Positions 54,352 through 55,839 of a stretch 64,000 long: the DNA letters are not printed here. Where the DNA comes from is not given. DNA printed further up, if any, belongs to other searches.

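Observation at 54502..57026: Catalytically dead class B PBP translationally coupled to an intact SEDS polymerase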

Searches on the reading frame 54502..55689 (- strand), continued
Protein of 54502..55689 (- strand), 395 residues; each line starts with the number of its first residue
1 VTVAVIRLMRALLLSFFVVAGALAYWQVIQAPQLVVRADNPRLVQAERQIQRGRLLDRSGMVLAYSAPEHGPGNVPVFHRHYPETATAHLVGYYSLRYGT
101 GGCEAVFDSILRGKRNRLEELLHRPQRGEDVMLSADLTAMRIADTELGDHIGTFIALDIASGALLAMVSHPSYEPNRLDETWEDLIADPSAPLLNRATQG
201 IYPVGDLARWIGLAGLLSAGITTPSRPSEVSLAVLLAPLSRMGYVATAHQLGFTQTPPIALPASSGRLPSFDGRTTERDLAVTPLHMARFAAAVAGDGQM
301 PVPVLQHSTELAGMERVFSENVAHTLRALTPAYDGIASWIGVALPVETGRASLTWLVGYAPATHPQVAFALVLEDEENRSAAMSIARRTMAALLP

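Call 46: find_homologous_proteins(query=L023:4793-7213:+, max_evalue=1e-20)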
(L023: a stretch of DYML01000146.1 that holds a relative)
Query L023:4793-7213:+ (807 aa): 5749 proteins with E <= 1e-20 among 8000 candidates; the best 120 are listed.
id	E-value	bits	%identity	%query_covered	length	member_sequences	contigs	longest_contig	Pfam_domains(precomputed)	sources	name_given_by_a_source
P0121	0.0e+0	1790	100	100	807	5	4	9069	PF01098.25,PF00905.28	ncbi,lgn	-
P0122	0.0e+0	1516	84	100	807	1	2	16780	PF01098.25,PF21922.2,PF00905.28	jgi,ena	-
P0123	0.0e+0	1515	84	100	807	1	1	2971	PF01098.25,PF21922.2,PF00905.28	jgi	jgi:cell division protein FtsW (lipid II flippase)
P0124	0.0e+0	1505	83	100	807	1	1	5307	PF01098.25,PF21922.2,PF00905.28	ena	-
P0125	0.0e+0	1504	82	100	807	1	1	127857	PF01098.25,PF21922.2,PF00905.28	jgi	jgi:cell division protein FtsW (lipid II flippase)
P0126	0.0e+0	1503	83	100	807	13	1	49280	PF01098.25,PF21922.2,PF00905.28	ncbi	-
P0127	0.0e+0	1498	82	100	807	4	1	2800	PF01098.25,PF21922.2,PF00905.28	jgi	jgi:cell division protein FtsW (lipid II flippase)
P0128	0.0e+0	1494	82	100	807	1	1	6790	PF01098.25,PF21922.2,PF00905.28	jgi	-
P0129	0.0e+0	1494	82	100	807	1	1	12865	PF01098.25,PF21922.2,PF00905.28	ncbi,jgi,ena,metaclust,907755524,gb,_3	metaclust:\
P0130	0.0e+0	1487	82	100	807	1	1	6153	PF01098.25,PF21922.2,PF00905.28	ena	-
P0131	0.0e+0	1487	82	100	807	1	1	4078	PF01098.25,PF21922.2,PF00905.28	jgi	-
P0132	0.0e+0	1486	82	100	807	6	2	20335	PF01098.25,PF21922.2,PF00905.28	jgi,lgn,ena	jgi:cell division protein FtsW (lipid II flippase)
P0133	0.0e+0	1485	81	100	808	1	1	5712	PF01098.25,PF21922.2,PF00905.28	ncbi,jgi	jgi:cell division protein FtsW (lipid II flippase)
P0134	0.0e+0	1484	81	100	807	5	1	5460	PF01098.25,PF21922.2,PF00905.28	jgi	-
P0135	0.0e+0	1478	80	100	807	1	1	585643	PF01098.25,PF21922.2,PF00905.28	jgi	jgi:cell division protein FtsW (lipid II flippase)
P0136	0.0e+0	1474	81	100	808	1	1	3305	PF01098.25,PF21922.2,PF00905.28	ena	-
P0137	0.0e+0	1472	81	100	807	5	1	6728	PF01098.25,PF21922.2,PF00905.28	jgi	jgi:cell division protein FtsW (lipid II flippase)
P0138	0.0e+0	1471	81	100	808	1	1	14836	PF01098.25,PF21922.2,PF00905.28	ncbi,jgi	jgi:cell division protein FtsW (lipid II flippase)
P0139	0.0e+0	1463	80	100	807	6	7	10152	PF01098.25,PF21922.2,PF00905.28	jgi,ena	-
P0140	0.0e+0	1461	80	100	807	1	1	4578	PF01098.25,PF21922.2,PF00905.28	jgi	jgi:cell division protein FtsW (lipid II flippase)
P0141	0.0e+0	1460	80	100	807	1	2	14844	PF01098.25,PF21922.2,PF00905.28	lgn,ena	-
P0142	0.0e+0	1459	79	100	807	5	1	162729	PF01098.25,PF21922.2,PF00905.28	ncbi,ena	-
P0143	0.0e+0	1459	80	100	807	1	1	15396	PF01098.25,PF21922.2,PF00905.28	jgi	jgi:cell division protein FtsW (lipid II flippase)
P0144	0.0e+0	1458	80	100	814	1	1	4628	PF01098.25,PF21922.2,PF00905.28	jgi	-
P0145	0.0e+0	1458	80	100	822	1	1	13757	PF01098.25,PF21922.2,PF00905.28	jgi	jgi:cell division protein FtsW (lipid II flippase)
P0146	0.0e+0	1454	80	100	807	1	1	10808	PF01098.25,PF21922.2,PF00905.28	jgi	jgi:cell division protein FtsW (lipid II flippase)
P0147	0.0e+0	1454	80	100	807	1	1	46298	PF01098.25,PF21922.2,PF00905.28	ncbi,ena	-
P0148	0.0e+0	1449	78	100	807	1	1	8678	PF01098.25,PF21922.2,PF00905.28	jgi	jgi:cell division protein FtsW (lipid II flippase)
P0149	0.0e+0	1449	78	100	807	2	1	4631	PF01098.25,PF21922.2,PF00905.28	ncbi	-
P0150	0.0e+0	1445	79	100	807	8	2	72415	PF01098.25,PF21922.2,PF00905.28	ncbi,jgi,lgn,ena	-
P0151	0.0e+0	1443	78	100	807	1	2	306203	PF01098.25,PF21922.2,PF00905.28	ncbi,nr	ncbi:putative FtsW-like protein [Anaerolineales bacterium]|nr:putative FtsW-like protein [Anaeroline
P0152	0.0e+0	1443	78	100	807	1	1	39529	PF01098.25,PF21922.2,PF00905.28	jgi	jgi:cell division protein FtsW (lipid II flippase)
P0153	0.0e+0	1436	79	100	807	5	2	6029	PF01098.25,PF21922.2,PF00905.28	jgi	jgi:cell division protein FtsW (lipid II flippase)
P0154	0.0e+0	1432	79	100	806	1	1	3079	PF01098.25,PF21922.2,PF00905.28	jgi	jgi:cell division protein FtsW (lipid II flippase)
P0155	0.0e+0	1428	77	100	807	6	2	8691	PF01098.25,PF21922.2,PF00905.28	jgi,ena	jgi:cell division protein FtsW (lipid II flippase)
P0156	0.0e+0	1427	77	100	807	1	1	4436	PF01098.25,PF21922.2,PF00905.28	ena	-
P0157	0.0e+0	1426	78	100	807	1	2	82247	PF01098.25,PF21922.2,PF00905.28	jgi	jgi:cell division protein FtsW (lipid II flippase)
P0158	0.0e+0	1426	77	100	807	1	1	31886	PF01098.25,PF21922.2,PF00905.28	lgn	-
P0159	0.0e+0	1417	77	100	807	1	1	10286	PF01098.25,PF21922.2,PF00905.28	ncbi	-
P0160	0.0e+0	1409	77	100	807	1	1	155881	PF01098.25,PF21922.2,PF00905.28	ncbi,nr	ncbi:MAG: FtsW/RodA/SpoVE family cell cycle protein [Chloroflexi bacterium]|nr:FtsW/RodA/SpoVE famil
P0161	0.0e+0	1400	76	100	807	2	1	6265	PF01098.25,PF21922.2,PF00905.28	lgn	-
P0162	0.0e+0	1389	77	100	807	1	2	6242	PF01098.25,PF00905.28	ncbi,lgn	-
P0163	0.0e+0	1374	75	100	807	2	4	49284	PF01098.25,PF00905.28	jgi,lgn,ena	-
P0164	0.0e+0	1369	75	100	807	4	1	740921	PF01098.25,PF00905.28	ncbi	-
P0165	0.0e+0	1366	75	100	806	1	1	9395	PF01098.25,PF21922.2,PF00905.28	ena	-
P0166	0.0e+0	1360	75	100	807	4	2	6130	PF01098.25,PF21922.2,PF00905.28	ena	-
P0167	0.0e+0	1353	75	100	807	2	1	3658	PF01098.25,PF21922.2,PF00905.28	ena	-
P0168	0.0e+0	1349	74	100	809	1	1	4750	PF01098.25,PF21922.2,PF00905.28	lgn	-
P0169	0.0e+0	1349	74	100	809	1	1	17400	PF01098.25,PF21922.2,PF00905.28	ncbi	-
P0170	0.0e+0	1344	75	100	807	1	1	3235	PF01098.25,PF21922.2,PF00905.28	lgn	-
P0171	0.0e+0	1342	74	100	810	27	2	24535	PF01098.25,PF21922.2,PF00905.28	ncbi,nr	ncbi:MAG TPA: FtsW/RodA/SpoVE family cell cycle protein [Anaerolineales bacterium]|nr:FtsW/RodA/SpoV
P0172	0.0e+0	1341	73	100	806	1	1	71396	PF01098.25,PF21922.2,PF00905.28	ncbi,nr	ncbi:MAG: FtsW/RodA/SpoVE family cell cycle protein [Chloroflexi bacterium]|nr:FtsW/RodA/SpoVE famil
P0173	0.0e+0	1341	73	100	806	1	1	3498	PF01098.25,PF21922.2,PF00905.28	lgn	-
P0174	0.0e+0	1336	73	100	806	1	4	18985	PF01098.25,PF21922.2,PF00905.28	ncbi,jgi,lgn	jgi:cell division protein FtsW (lipid II flippase)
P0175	0.0e+0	1335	74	100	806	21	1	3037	PF01098.25,PF21922.2,PF00905.28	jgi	-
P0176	0.0e+0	1334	74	100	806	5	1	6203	PF01098.25,PF21922.2,PF00905.28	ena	-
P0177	0.0e+0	1334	73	100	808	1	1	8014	PF01098.25,PF21922.2,PF00905.28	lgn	-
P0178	0.0e+0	1331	73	100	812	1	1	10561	PF01098.25,PF21922.2,PF00905.28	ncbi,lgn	-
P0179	0.0e+0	1328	72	100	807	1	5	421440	PF01098.25,PF21922.2,PF00905.28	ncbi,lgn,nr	ncbi:MAG: FtsW/RodA/SpoVE family cell cycle protein [Chloroflexi bacterium]|nr:FtsW/RodA/SpoVE famil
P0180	0.0e+0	1326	74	100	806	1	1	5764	PF01098.25,PF00905.28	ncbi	-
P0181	0.0e+0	1326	73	100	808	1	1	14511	PF01098.25,PF21922.2,PF00905.28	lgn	-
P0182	0.0e+0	1325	73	100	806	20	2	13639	PF01098.25,PF21922.2,PF00905.28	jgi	-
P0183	0.0e+0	1323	73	100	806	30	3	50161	PF01098.25,PF21922.2,PF00905.28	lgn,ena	-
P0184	0.0e+0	1321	73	100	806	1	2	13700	PF01098.25,PF00905.28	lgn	-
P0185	0.0e+0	1321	73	100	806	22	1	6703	PF01098.25,PF21922.2,PF00905.28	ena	-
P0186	0.0e+0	1319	73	100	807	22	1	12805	PF01098.25,PF00905.28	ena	-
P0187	0.0e+0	1318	72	100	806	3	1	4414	PF01098.25,PF21922.2,PF00905.28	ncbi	-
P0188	0.0e+0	1318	72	100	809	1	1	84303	PF01098.25,PF21922.2,PF00905.28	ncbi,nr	ncbi:MAG: FtsW/RodA/SpoVE family cell cycle protein [Anaerolineales bacterium]|nr:FtsW/RodA/SpoVE fa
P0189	0.0e+0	1316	72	100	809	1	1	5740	PF01098.25,PF21922.2,PF00905.28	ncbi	-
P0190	0.0e+0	1315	72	100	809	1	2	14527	PF01098.25,PF21922.2,PF00905.28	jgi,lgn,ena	-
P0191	0.0e+0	1315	73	100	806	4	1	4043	PF01098.25,PF21922.2,PF00905.28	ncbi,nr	ncbi:MAG: FtsW/RodA/SpoVE family cell cycle protein [Anaerolineales bacterium]|nr:FtsW/RodA/SpoVE fa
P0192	0.0e+0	1315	72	100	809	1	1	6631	PF01098.25,PF21922.2,PF00905.28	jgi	-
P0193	0.0e+0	1314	72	100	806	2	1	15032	PF01098.25,PF00905.28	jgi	jgi:cell division protein FtsW (lipid II flippase)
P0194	0.0e+0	1314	72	100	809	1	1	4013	PF01098.25,PF21922.2,PF00905.28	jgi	-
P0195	0.0e+0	1313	72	100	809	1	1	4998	PF01098.25,PF21922.2,PF00905.28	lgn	-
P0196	0.0e+0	1312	72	100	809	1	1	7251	PF01098.25,PF21922.2,PF00905.28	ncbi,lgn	-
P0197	0.0e+0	1310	72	100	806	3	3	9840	PF01098.25,PF21922.2,PF00905.28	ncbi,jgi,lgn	jgi:cell division protein FtsW (lipid II flippase)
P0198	0.0e+0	1309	73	100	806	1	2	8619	PF01098.25,PF21922.2,PF00905.28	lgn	-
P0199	0.0e+0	1309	72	100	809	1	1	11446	PF01098.25,PF21922.2,PF00905.28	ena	-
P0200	0.0e+0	1308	73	100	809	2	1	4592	PF01098.25,PF21922.2,PF00905.28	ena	-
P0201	0.0e+0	1307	72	100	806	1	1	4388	PF01098.25,PF21922.2,PF00905.28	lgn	-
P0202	0.0e+0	1307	72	100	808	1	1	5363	PF01098.25,PF21922.2,PF00905.28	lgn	-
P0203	0.0e+0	1307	72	99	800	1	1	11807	PF01098.25,PF21922.2,PF00905.28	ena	-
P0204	0.0e+0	1307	71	100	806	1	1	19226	PF01098.25,PF21922.2,PF00905.28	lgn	-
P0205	0.0e+0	1304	72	100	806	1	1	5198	PF01098.25,PF21922.2,PF00905.28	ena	-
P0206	0.0e+0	1301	71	100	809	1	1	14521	PF01098.25,PF21922.2,PF00905.28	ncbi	-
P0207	0.0e+0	1300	72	100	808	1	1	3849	PF01098.25,PF21922.2,PF00905.28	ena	-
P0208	0.0e+0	1299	72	100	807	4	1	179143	PF01098.25,PF21922.2,PF00905.28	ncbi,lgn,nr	ncbi:MAG: FtsW/RodA/SpoVE family cell cycle protein [Anaerolineales bacterium]|nr:FtsW/RodA/SpoVE fa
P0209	0.0e+0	1299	72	100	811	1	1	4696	PF01098.25,PF21922.2,PF00905.28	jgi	jgi:cell division protein FtsW (lipid II flippase)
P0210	0.0e+0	1298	71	100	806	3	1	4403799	PF01098.25,PF21922.2,PF00905.28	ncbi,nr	ncbi:MAG: FtsW/RodA/SpoVE family cell cycle protein [Anaerolineales bacterium]|nr:MAG: FtsW/RodA/Spo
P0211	0.0e+0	1297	72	100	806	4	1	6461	PF01098.25,PF21922.2,PF00905.28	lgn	-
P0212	0.0e+0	1296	72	100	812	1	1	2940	PF01098.25,PF21922.2,PF00905.28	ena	-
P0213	0.0e+0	1295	71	100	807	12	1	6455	PF01098.25,PF21922.2,PF00905.28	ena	-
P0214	0.0e+0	1288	72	100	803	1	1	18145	PF01098.25,PF21922.2,PF00905.28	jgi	jgi:cell division protein FtsW (lipid II flippase)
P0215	0.0e+0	1285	72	100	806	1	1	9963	PF01098.25,PF21922.2,PF00905.28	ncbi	-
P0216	0.0e+0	1283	71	100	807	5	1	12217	PF01098.25,PF21922.2,PF00905.28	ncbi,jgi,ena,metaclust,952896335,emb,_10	jgi:cell division protein FtsW (lipid II flippase)|metaclust:\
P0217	0.0e+0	1282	72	100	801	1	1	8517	PF01098.25,PF00905.28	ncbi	-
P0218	0.0e+0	1281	71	100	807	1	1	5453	PF01098.25,PF21922.2,PF00905.28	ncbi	-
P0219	0.0e+0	1281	71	100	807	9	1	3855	PF01098.25,PF21922.2,PF00905.28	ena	-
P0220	0.0e+0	1281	71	100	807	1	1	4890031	PF01098.25,PF21922.2,PF00905.28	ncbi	ncbi:MAG: FtsW/RodA/SpoVE family cell cycle protein [Anaerolineales bacterium]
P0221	0.0e+0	1280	70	100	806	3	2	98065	PF01098.25,PF00905.28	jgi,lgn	jgi:cell division protein FtsW (lipid II flippase)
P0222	0.0e+0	1280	71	100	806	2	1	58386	PF01098.25,PF21922.2,PF00905.28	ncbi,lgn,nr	ncbi:MAG: FtsW/RodA/SpoVE family cell cycle protein [Anaerolineales bacterium]|nr:FtsW/RodA/SpoVE fa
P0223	0.0e+0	1279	70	100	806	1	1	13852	PF01098.25,PF00905.28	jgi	jgi:cell division protein FtsW (lipid II flippase)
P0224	0.0e+0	1279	71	100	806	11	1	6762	PF01098.25,PF00905.28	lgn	-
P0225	0.0e+0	1278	71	100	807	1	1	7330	PF01098.25,PF21922.2,PF00905.28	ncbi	-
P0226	0.0e+0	1278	71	100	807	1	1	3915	PF01098.25,PF21922.2,PF00905.28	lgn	-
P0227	0.0e+0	1278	72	100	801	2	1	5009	PF01098.25,PF00905.28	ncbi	-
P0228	0.0e+0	1278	71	100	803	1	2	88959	PF01098.25,PF21922.2,PF00905.28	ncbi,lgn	-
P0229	0.0e+0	1276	70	100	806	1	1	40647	PF01098.25,PF00905.28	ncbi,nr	ncbi:MAG: FtsW/RodA/SpoVE family cell cycle protein [Chloroflexi bacterium]|nr:FtsW/RodA/SpoVE famil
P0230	0.0e+0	1275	71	100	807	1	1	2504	PF01098.25,PF21922.2,PF00905.28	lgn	-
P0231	0.0e+0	1275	71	100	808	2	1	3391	PF01098.25,PF21922.2,PF00905.28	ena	-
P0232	0.0e+0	1275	71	100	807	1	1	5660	PF01098.25,PF21922.2,PF00905.28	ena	-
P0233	0.0e+0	1274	71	100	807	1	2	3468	PF01098.25,PF21922.2,PF00905.28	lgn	-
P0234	0.0e+0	1274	71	100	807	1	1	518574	PF01098.25,PF21922.2,PF00905.28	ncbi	-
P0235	0.0e+0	1273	70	99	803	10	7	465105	PF01098.25,PF21922.2,PF00905.28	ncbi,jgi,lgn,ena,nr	ncbi:MAG TPA: hypothetical protein DHW49_10720 [Anaerolineae bacterium]|nr:hypothetical protein [Ana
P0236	0.0e+0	1272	71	100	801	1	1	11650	PF01098.25,PF21922.2,PF00905.28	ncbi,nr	ncbi:MAG: FtsW/RodA/SpoVE family cell cycle protein [Anaerolineales bacterium]|nr:FtsW/RodA/SpoVE fa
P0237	0.0e+0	1271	72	100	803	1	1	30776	PF01098.25,PF21922.2,PF00905.28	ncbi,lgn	-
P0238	0.0e+0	1270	72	96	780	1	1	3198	PF01098.25,PF21922.2,PF00905.28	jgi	-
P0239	0.0e+0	1270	71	100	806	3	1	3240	PF01098.25,PF00905.28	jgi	jgi:cell division protein FtsW (lipid II flippase)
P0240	0.0e+0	1270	70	100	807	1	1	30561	PF01098.25,PF21922.2,PF00905.28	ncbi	-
